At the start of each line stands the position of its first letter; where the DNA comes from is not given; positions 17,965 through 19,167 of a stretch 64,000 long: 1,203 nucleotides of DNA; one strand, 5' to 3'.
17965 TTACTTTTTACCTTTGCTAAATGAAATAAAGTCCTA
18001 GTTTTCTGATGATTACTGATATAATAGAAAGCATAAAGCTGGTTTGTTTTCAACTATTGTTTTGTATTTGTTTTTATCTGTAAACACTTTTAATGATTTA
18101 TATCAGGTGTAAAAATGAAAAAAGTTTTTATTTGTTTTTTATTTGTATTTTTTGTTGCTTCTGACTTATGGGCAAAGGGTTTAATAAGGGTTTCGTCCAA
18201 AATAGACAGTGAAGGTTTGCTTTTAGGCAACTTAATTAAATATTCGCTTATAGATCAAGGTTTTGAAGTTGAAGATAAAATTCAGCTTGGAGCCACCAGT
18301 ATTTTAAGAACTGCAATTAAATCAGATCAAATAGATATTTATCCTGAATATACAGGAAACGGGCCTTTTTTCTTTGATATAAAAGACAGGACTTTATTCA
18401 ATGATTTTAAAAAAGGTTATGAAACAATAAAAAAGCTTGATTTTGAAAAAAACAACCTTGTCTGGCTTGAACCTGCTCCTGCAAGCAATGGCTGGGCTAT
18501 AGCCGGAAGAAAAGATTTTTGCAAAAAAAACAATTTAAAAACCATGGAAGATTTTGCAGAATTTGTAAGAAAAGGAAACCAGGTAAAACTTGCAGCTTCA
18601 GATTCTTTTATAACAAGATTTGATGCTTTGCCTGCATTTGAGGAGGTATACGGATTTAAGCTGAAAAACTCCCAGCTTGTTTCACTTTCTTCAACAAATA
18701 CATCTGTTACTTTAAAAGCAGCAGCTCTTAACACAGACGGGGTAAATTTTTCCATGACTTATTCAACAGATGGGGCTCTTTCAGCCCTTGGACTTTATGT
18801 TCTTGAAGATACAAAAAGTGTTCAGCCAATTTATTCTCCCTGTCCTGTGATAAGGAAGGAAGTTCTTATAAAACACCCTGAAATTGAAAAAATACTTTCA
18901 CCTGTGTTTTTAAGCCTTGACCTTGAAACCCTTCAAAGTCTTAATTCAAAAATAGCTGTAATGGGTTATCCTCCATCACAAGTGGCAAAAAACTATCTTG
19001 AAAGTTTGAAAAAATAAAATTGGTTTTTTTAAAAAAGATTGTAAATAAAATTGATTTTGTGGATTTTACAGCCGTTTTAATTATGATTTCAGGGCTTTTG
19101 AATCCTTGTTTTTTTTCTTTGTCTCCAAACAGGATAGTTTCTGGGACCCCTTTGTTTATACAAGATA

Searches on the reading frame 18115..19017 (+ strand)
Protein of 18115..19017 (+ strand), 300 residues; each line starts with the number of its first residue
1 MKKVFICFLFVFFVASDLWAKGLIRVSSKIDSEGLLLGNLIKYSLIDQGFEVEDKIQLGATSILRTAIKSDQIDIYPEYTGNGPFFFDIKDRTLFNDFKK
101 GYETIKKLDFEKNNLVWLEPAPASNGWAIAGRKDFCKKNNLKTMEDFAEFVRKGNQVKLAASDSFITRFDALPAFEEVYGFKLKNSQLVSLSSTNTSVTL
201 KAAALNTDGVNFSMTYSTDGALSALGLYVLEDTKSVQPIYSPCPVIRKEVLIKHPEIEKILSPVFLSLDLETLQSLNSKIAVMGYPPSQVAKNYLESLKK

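Call 7: search_protein_families(library=pfam, proteins=[window:18115-19017:+], max_evalue=0.01)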
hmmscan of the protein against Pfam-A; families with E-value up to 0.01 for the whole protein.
window:18115-19017:+ (300 aa): 1 family
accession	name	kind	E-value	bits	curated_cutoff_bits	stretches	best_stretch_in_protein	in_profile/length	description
PF04069.17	OpuAC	-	4e-46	158.1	21.2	1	24-296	3-256/257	Substrate binding domain of ABC-type glycine betaine transport system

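Call 25: find_encoding_contigs(protein=window:18115-19017:+, flank=3000, max_places=10)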
Protein window:18115-19017:+ (300 aa): 10 contigs read that carry it; 6 places shown.
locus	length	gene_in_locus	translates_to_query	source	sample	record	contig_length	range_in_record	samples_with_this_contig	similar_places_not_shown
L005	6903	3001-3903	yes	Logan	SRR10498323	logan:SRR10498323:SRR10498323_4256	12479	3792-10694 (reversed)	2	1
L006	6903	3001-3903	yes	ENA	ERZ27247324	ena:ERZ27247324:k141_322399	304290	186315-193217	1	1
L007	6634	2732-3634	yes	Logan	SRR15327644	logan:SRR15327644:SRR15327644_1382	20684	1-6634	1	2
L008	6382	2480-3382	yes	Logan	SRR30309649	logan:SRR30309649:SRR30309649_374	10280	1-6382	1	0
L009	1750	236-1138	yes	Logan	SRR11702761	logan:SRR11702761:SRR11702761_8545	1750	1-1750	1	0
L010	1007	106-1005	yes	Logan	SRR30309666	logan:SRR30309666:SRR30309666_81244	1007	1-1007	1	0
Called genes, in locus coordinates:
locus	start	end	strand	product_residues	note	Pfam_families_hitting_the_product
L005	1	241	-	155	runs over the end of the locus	-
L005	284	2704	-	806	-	-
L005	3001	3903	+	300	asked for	PF04069:OpuAC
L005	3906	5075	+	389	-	PF00528:BPD_transp_1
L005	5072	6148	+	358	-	PF13555:AAA_29 (weak), PF00005:ABC_tran, PF13304:AAA_21 (faint), PF00571:CBS (faint)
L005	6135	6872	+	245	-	PF00528:BPD_transp_1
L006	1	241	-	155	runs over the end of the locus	-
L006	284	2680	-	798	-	-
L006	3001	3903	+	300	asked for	PF04069:OpuAC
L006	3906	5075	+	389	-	PF00528:BPD_transp_1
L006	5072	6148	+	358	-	PF13555:AAA_29 (weak), PF00005:ABC_tran, PF13304:AAA_21 (faint)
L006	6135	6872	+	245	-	PF00528:BPD_transp_1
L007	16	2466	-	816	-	-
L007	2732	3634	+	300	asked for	PF04069:OpuAC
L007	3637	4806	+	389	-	PF00528:BPD_transp_1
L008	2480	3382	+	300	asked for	PF04069:OpuAC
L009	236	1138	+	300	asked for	PF04069:OpuAC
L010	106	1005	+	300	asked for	PF04069:OpuAC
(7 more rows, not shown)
